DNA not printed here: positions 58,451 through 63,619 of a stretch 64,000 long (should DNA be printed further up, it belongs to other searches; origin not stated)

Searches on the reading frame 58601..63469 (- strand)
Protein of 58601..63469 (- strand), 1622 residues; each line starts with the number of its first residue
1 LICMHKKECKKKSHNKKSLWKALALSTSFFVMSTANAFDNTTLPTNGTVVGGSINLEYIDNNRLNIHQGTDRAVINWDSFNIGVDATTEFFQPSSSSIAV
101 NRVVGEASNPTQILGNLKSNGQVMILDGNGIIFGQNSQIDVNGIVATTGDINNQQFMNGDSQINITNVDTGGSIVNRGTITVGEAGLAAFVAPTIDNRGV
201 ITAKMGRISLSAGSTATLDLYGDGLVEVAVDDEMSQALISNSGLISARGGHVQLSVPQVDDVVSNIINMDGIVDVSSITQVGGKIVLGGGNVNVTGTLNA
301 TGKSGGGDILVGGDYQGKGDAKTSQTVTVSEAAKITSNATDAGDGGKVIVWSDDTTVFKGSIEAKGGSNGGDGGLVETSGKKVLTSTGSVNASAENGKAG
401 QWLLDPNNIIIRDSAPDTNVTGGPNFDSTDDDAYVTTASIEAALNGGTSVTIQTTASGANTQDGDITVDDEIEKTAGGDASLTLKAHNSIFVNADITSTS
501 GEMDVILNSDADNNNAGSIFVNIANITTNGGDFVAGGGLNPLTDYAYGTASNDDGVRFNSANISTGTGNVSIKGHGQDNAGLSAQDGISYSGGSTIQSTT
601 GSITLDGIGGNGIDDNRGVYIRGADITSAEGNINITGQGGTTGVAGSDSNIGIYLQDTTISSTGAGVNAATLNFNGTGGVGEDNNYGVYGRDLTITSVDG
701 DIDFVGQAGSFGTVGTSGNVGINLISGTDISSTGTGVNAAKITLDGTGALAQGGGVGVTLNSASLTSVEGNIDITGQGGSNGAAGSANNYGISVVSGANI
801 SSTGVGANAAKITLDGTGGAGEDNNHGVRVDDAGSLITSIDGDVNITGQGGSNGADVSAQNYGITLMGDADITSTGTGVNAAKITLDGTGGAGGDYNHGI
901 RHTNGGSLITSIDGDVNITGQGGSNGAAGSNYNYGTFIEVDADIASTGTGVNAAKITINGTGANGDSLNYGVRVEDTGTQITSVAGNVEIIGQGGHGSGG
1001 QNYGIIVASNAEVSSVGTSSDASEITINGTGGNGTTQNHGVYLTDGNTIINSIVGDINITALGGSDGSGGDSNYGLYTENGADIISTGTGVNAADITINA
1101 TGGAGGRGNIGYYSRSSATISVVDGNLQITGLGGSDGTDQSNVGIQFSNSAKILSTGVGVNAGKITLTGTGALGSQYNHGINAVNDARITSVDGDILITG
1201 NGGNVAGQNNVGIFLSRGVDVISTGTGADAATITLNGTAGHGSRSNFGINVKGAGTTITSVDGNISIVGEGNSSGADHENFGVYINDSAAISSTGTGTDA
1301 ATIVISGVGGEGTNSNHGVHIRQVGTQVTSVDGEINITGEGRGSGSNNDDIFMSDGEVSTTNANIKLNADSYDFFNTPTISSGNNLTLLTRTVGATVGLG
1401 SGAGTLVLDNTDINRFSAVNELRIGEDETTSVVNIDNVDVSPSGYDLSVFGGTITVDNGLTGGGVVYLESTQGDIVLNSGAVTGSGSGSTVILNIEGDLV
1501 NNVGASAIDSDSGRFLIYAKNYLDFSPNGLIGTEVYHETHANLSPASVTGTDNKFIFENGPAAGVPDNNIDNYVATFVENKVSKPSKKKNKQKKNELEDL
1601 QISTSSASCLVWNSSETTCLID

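Call 72: search_protein_families(library=pfam, proteins=[window:58601-63469:-], max_evalue=0.000001)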
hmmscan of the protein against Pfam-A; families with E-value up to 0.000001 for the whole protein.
window:58601-63469:- (1622 aa): 1 family
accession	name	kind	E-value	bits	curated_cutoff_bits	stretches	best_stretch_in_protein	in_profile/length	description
PF05860.19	TPS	-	8.9e-24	85.2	33.5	1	54-296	15-248/252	TPS secretion domain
